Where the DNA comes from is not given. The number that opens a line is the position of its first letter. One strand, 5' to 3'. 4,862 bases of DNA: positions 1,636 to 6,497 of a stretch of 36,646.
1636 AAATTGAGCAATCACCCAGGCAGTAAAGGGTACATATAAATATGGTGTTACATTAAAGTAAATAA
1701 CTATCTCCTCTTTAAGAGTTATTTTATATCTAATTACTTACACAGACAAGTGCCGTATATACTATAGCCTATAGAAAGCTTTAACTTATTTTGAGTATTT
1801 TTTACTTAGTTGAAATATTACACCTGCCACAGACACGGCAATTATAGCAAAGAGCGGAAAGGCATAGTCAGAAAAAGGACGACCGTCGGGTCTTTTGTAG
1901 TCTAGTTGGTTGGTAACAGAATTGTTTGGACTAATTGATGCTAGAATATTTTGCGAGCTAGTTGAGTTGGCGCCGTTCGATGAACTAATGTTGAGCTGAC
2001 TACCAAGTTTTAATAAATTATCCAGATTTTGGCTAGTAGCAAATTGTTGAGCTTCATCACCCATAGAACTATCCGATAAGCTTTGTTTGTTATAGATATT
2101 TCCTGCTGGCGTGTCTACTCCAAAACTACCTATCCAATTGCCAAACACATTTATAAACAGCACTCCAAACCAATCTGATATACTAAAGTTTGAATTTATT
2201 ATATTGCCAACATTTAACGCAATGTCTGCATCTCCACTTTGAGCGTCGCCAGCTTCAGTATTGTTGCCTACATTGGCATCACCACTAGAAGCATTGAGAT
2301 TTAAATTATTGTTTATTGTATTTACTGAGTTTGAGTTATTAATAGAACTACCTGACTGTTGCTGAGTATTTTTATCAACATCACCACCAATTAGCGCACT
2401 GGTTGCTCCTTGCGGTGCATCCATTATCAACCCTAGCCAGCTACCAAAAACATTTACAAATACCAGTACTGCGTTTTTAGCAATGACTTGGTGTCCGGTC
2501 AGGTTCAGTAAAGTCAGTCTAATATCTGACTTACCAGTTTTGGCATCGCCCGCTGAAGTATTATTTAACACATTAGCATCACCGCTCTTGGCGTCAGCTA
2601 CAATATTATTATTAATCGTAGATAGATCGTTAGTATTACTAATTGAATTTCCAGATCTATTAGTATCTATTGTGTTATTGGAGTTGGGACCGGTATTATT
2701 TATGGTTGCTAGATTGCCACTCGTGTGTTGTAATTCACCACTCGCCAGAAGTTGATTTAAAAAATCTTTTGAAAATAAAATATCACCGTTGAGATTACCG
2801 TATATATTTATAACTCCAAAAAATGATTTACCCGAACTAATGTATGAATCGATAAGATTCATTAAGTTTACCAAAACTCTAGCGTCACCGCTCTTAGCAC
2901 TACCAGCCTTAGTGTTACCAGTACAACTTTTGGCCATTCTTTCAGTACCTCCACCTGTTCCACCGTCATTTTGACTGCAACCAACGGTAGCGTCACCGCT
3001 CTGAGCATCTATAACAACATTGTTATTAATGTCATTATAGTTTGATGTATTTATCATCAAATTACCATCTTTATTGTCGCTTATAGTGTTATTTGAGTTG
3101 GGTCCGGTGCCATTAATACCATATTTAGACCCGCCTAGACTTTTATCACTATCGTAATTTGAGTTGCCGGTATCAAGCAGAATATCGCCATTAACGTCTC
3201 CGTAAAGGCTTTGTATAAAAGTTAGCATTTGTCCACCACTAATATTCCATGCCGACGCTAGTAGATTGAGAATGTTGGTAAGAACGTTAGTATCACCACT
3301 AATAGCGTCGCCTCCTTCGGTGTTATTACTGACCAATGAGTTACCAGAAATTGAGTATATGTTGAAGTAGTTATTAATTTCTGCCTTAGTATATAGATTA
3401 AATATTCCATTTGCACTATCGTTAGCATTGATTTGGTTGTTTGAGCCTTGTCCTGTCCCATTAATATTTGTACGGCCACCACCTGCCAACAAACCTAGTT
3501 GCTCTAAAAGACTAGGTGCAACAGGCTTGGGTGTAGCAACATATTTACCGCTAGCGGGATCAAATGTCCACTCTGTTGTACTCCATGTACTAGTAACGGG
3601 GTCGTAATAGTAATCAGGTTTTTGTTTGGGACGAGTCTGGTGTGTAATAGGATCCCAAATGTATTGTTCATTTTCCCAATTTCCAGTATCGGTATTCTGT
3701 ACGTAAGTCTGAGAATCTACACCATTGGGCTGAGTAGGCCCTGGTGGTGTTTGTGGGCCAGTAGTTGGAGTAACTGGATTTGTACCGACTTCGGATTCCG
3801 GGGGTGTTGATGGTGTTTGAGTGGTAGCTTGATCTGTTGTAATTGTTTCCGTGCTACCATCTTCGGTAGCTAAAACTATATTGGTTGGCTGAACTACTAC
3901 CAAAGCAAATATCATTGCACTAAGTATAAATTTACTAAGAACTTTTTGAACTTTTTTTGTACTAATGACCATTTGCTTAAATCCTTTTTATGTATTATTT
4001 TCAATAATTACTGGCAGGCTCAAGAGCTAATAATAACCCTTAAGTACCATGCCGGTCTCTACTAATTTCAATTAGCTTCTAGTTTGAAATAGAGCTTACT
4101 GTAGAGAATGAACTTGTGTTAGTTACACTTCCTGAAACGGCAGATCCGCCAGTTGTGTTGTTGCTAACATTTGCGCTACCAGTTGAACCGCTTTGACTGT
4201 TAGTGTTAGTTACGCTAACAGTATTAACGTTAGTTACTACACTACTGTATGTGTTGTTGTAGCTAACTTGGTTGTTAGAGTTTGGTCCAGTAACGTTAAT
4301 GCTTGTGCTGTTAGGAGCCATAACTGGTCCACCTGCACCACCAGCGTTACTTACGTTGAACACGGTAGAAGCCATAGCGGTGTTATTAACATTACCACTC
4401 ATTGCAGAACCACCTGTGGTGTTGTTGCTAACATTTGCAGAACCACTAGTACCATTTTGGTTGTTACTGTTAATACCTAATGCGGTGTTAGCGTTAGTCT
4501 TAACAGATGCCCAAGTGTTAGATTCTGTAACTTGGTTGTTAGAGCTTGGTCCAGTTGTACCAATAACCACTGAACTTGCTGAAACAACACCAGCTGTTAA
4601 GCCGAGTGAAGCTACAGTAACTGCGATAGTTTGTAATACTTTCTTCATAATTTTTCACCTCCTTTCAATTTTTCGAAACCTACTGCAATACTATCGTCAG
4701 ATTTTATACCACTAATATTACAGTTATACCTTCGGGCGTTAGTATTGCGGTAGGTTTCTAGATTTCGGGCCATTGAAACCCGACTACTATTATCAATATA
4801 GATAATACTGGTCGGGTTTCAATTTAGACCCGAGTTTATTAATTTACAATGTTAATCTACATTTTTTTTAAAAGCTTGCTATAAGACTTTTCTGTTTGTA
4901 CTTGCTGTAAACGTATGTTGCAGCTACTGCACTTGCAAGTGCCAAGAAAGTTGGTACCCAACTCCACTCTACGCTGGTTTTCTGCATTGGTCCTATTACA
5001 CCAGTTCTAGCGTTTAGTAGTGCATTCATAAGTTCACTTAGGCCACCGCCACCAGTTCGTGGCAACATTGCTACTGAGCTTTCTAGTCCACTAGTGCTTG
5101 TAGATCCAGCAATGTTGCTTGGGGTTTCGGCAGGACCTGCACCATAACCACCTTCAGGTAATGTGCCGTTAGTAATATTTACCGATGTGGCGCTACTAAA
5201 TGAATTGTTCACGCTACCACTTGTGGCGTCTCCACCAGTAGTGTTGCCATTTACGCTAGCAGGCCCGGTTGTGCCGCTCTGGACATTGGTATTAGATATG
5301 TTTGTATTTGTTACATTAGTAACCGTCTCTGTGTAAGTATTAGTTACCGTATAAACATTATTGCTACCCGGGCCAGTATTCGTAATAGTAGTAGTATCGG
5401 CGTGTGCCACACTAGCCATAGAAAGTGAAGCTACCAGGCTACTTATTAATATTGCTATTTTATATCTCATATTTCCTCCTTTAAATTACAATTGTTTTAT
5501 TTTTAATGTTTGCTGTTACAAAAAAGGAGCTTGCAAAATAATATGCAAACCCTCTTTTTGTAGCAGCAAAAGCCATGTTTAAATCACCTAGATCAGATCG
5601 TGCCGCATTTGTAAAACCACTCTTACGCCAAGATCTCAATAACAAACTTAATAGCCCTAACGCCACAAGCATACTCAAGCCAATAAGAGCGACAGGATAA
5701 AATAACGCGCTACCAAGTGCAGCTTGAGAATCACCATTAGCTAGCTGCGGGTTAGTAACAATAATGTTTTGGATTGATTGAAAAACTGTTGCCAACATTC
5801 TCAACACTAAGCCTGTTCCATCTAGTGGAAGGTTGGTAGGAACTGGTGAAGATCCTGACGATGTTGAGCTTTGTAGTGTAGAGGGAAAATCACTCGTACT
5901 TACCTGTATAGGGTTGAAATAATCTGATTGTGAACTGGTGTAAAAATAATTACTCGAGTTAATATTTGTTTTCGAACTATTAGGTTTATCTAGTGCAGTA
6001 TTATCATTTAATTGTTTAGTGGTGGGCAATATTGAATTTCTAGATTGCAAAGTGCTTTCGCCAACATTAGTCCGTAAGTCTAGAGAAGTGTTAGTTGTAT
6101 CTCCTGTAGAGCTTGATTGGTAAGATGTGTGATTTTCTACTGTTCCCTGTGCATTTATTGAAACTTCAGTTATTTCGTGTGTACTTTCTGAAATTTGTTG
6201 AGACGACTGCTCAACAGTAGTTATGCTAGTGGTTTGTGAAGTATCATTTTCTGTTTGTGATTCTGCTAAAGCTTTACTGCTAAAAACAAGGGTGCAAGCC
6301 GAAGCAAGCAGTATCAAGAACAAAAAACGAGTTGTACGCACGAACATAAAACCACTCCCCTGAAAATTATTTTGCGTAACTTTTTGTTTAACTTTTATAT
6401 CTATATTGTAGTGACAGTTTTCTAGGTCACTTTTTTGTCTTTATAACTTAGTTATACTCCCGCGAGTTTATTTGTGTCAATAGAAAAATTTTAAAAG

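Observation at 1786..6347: Four-gene cassette of secreted proteins, three sharing a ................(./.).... module I do not recognise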

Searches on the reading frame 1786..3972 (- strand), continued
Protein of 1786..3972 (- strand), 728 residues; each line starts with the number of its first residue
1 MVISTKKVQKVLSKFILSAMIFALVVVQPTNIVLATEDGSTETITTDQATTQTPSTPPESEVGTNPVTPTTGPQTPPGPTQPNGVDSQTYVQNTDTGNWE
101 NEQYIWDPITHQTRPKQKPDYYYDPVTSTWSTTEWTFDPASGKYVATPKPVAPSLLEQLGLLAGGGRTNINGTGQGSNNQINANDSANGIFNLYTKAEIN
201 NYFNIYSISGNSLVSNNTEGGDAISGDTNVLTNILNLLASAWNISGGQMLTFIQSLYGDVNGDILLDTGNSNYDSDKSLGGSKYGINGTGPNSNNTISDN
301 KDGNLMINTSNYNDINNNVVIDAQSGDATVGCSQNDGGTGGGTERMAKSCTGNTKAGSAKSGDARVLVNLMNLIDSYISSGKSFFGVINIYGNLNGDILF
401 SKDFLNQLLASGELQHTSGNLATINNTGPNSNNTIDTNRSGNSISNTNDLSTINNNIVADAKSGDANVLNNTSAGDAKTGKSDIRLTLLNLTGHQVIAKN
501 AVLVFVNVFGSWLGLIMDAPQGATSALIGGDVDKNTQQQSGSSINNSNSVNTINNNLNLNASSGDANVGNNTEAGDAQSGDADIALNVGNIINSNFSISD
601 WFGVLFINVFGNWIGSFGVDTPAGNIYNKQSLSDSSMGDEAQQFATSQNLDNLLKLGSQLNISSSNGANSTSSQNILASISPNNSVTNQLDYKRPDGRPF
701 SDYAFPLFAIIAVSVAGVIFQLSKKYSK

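Call 43: fold_search(model_id=the predicted structure, library=viral)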
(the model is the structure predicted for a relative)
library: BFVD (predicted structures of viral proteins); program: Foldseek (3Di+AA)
matches with E <= 10: 83; with E <= 0.001: 0
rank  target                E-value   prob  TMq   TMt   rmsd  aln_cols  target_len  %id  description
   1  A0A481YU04            5.3e-03  0.30  0.05  0.11  44.5       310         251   13  Lipid membrane protein [Marseillevirus LCMAC102]
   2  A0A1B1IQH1            1.6e-02  0.10  0.05  0.07  25.1       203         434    8  (no name in the UniProt tables at hand)
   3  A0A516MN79            3.6e-02  0.06  0.05  0.04  33.8       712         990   10  (no name in the UniProt tables at hand)
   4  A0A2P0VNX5            7.5e-02  0.08  0.07  0.08  35.3       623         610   12  Uncharacterized protein [Tetraselmis virus 1]
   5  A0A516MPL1            1.5e-01  0.05  0.05  0.07  23.6       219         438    8  (no name in the UniProt tables at hand)
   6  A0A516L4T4            1.6e-01  0.04  0.05  0.07  27.4       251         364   10  (no name in the UniProt tables at hand)
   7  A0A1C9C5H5            2.4e-01  0.02  0.06  0.04  36.6       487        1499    8  Uncharacterized protein [Heterosigma akashiwo virus 01]
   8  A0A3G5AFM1            3.6e-01  0.09  0.06  0.13  41.5       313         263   12  Lipid membrane protein [Solivirus sp.]
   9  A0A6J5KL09            3.7e-01  0.02  0.05  0.05  39.6       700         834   11  Parallel beta-helix repeat [uncultured Caudovirales phage]
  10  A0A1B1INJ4            3.9e-01  0.03  0.05  0.09  22.7       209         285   10  (no name in the UniProt tables at hand)
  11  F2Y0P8                4.1e-01  0.01  0.04  0.06  31.2       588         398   11  (no name in the UniProt tables at hand)
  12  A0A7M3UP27            5.4e-01  0.01  0.05  0.04  42.7       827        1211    8  Uncharacterized protein [Pyramimonas orientalis virus]
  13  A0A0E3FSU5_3          5.4e-01  0.00  0.03  0.03  50.4       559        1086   13  Baseplate wedge initiator [Synechococcus phage ACG-2014f]
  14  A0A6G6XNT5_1          6.4e-01  0.01  0.05  0.04  49.0       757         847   13  (no name in the UniProt tables at hand)
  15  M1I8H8                7.7e-01  0.03  0.04  0.03  26.8       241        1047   20  Chlorovirus glycoprotein repeat domain-containing protein [Paramecium bursaria Chlorella virus NYs1]
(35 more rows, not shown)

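Call 60: search_solved_structures(query=A3, max_evalue=1, show_alignments=2)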
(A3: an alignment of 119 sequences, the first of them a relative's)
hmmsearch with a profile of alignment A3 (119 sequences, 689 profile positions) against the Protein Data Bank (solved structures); distinct sequences matched with E-value up to 1: 1.
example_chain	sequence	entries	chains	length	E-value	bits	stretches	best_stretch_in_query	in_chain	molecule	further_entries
7ozs_D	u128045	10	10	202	0.8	11.3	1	85-145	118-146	Ribosome biogenesis regulatory protein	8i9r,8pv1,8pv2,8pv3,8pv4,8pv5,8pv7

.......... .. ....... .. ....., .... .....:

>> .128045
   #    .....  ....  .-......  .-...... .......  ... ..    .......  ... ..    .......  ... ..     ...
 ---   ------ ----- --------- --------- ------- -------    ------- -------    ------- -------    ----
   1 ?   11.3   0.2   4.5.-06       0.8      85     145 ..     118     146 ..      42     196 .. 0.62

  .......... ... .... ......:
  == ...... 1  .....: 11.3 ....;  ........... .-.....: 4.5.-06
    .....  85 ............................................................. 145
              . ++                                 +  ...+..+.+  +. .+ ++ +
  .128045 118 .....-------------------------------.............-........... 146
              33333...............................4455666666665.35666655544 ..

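Call 71: search_protein_families(library=ncbifam, proteins=[L004:11182-11775:-, L004:10223-11185:-, L004:11798-12337:-, L004:6655-7164:+], max_evalue=0.001)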
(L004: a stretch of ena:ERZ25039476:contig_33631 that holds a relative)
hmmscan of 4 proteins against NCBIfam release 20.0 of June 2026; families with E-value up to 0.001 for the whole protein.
L004:11182-11775:- (197 aa): 7 families
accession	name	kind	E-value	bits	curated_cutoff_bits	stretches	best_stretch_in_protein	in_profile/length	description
NF033748.1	class_F_sortase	subfamily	3.3e-06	26.8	166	1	110-185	60-142/155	class F sortase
TIGR01076.1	sortase_fam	subfamily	1.2e-05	25.1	39.35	1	105-182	37-117/136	sortase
TIGR03784.1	marine_sortase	equivalog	2.4e-05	24.1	158.25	1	108-176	89-156/174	class GN sortase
NF033746.1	class_D_sortase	subfamily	3.7e-05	23.6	165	1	107-176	47-114/135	class D sortase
NF058671.1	sortase_SrtD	exception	7.7e-05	22.4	140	1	107-176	101-168/187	class D sortase, LPxTATN-specific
NF033745.1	class_C_sortase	subfamily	0.00077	19.3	160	0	109-178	134-206/220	class C sortase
NF033747.1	class_E_sortase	subfamily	0.00091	19.1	160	0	107-182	110-195/211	class E sortase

L004:10223-11185:- (320 aa): 14 families
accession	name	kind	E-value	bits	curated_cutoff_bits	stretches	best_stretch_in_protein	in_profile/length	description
TIGR03111.1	glyc2_xrt_Gpos1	hypoth_equivalog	5.5e-12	45.2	363.95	1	18-203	11-204/439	TIGR03111 family XrtG-associated glycosyltransferase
TIGR03937.1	PgaC_IcaA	equivalog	8.2e-12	44.8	422.3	1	22-191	14-180/407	poly-beta-1,6-N-acetyl-D-glucosamine synthase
NF047683.1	TeichurnBiosyTuaG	equivalog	1e-11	45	400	1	52-160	3-111/252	teichuronic acid biosynthesis protein TuaG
NF053739.1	GlytfEpsEBac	equivalog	3e-09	36.3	450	1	55-168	1-115/265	glycosyltransferase EpsE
NF045692.1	OglycostaseCruG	equivalog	8.4e-08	31.5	600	1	39-114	25-100/386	2'-O-glycosyltransferase CruG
NF007482.0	PRK10073.1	equivalog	1.3e-07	31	423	1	54-149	5-99/334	glycosyltransferase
TIGR03469.1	HpnB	hypoth_equivalog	2.4e-06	26.8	379.25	1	15-110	7-100/386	hopene-associated glycosyltransferase HpnB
NF050050.1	ProtGlycPglI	equivalog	4.8e-06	26.2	500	1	55-158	2-106/306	GalNAc(5)-diNAcBac-PP-undecaprenol beta-1,3-glucosyltransferase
NF038302.1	EPS_HpsE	equivalog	5e-06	25.7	300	1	82-181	31-132/307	hormogonium polysaccharide biosynthesis glycosyltransferase HpsE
TIGR03472.1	HpnI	equivalog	2.2e-05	23.5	310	1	21-121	8-107/373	bacteriohopanetetrol glucosamine biosynthesis glycosyltransferase HpnI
TIGR03965.1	mycofact_glyco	equivalog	6.9e-05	21.9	280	1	45-183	64-201/467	mycofactocin biosynthesis glycosyltransferase MftF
NF010496.0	PRK13915.1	equivalog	0.00014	21.1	262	1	51-105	27-84/307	glucosyl-3-phosphoglycerate synthase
NF053846.1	glyco_with_XrtP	equivalog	0.00031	19.5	520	1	59-126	45-109/440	XrtP-associated glycosyltransferase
TIGR04283.1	glyco_like_mftF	equivalog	0.00058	19.5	182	1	57-107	1-51/221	TIGR04283 family arsenosugar biosynthesis glycosyltransferase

L004:11798-12337:- (179 aa): 0 families

L004:6655-7164:+ (169 aa): 0 families

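Call 75: search_protein_families(library=phrogs, proteins=[window:1786-3972:-], max_evalue=0.01)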
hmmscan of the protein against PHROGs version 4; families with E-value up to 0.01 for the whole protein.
window:1786-3972:- (728 aa): 0 families

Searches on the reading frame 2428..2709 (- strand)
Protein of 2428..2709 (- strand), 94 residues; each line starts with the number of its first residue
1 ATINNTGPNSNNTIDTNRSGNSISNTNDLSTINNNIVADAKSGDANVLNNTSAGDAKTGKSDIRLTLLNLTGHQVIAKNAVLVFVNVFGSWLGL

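Call 88: search_protein_families(library=pfam, proteins=[window:2428-2709:-], max_evalue=10)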
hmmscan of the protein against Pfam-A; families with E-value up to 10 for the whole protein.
window:2428-2709:- (94 aa): 0 families

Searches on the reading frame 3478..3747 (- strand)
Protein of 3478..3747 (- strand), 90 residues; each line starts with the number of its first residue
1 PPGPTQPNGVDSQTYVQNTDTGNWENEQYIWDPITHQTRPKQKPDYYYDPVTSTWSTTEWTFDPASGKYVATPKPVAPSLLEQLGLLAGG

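Call 88: search_protein_families(library=pfam, proteins=[window:3478-3747:-], max_evalue=10)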
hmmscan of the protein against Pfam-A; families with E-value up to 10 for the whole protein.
window:3478-3747:- (90 aa): 4 families
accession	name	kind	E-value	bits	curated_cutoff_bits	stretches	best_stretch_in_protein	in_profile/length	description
PF17653.6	DUF5522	-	0.042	14.4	25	1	35-61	1-27/48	Family of unknown function (DUF5522)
PF17780.6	OCRE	-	0.058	13.9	24.7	1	45-70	12-39/52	OCRE domain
PF13415.12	Kelch_3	-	0.35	11.5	22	0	3-26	9-32/48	Galactose oxidase, central domain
PF01344.31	Kelch_1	-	2.9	8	20.1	1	46-56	30-40/46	Kelch motif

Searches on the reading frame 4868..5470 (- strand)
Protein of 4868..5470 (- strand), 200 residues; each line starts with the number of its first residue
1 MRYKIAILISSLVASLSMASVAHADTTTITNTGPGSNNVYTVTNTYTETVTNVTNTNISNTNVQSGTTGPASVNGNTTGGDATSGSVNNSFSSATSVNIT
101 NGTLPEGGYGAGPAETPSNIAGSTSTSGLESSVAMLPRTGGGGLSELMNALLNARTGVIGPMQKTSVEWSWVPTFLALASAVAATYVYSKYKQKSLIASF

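Call 3: search_protein_families(library=pfam, proteins=[window:4868-5470:-], max_evalue=1)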
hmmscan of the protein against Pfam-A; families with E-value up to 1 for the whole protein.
window:4868-5470:- (200 aa): 0 families

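Call 4: search_protein_families(library=ncbifam, proteins=[window:4868-5470:-], max_evalue=1)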
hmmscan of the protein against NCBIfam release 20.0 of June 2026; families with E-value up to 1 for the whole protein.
window:4868-5470:- (200 aa): 2 families
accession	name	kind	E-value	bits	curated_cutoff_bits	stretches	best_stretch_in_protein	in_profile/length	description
NF041742.1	WGxxGxxG_fam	subfamily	0.16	12.6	35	0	1-52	1-45/69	WGxxGxxG family protein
NF005848.0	PRK07764.2-4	equivalog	0.72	8.3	1259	1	15-127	525-633/827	DNA polymerase III subunit gamma and tau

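Call 10: find_homologous_proteins(query=window:4868-5470:-, max_evalue=0.001)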
Query window:4868-5470:- (200 aa): 87 proteins with E <= 0.001 among 1097 candidates.
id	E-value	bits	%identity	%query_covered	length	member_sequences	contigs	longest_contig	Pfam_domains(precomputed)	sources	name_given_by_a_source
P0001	1.3e-115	402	100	100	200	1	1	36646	-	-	-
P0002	2.1e-93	329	83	100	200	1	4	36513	-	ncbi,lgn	-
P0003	4.0e-74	266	69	100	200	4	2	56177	-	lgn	-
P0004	8.5e-64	233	62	100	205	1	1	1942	-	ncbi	-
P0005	1.8e-58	215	58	100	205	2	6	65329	-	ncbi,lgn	-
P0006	7.7e-49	184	55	98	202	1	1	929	-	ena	-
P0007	1.2e-37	148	48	98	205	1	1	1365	-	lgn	-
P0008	3.4e-36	143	49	93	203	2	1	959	-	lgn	-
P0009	4.4e-36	142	49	98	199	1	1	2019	-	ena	-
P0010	7.2e-36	142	46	100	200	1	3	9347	-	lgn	-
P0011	2.9e-35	140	46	98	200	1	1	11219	-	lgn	-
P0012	2.6e-33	133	47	96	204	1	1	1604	-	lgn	-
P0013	2.0e-31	127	46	98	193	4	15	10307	-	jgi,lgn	jgi:hypothetical protein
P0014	3.6e-31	126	43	98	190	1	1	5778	-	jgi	jgi:hypothetical protein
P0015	5.2e-31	126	45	98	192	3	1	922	-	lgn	-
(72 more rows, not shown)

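Call 75: search_protein_families(library=phrogs, proteins=[window:4868-5470:-], max_evalue=0.01)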
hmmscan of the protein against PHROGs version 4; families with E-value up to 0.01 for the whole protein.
window:4868-5470:- (200 aa): 0 families

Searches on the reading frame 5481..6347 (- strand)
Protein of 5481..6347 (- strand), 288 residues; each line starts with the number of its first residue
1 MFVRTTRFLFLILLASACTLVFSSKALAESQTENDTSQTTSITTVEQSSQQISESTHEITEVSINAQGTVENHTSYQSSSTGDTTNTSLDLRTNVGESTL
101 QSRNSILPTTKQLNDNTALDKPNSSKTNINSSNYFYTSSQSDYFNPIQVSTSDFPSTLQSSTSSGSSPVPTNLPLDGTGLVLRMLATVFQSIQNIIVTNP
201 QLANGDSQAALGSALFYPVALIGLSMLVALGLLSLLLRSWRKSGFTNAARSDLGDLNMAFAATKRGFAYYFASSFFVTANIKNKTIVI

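Call 3: search_protein_families(library=pfam, proteins=[window:5481-6347:-], max_evalue=1)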
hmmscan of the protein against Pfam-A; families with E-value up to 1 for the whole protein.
window:5481-6347:- (288 aa): 2 families
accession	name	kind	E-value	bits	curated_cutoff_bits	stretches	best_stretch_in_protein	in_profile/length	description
PF13670.12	PepSY_2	-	0.097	13.1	24.3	1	14-51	3-40/83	Peptidase propeptide and YPEB domain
PF22251.1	PFF1_TM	-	0.36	10.7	32.3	1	6-127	101-227/300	Vacuolar membrane protease, transmembrane domain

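Call 4: search_protein_families(library=ncbifam, proteins=[window:5481-6347:-], max_evalue=1)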
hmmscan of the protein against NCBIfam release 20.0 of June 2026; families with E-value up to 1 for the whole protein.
window:5481-6347:- (288 aa): 1 family
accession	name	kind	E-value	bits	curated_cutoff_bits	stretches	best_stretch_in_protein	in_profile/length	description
TIGR04260.1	Cyano_gly_rpt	equivalog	0.81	10.3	31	1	5-72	4-65/118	GrrA/OscA1 family cyclophane-containing rSAM-modified RiPP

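Call 75: search_protein_families(library=phrogs, proteins=[window:5481-6347:-], max_evalue=0.01)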
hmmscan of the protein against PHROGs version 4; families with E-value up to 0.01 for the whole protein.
window:5481-6347:- (288 aa): 0 families

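Call 79: find_homologous_proteins(query=window:5481-6347:-, max_evalue=0.001)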
Query window:5481-6347:- (288 aa): 4 proteins with E <= 0.001 among 2737 candidates.
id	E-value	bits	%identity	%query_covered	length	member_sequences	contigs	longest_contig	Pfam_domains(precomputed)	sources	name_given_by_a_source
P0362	1.4e-173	593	100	100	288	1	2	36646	-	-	-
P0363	7.1e-83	296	56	99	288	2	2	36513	-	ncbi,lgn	-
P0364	4.8e-53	198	43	97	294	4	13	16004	-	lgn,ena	-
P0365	1.7e-46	177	41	100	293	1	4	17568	-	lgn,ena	-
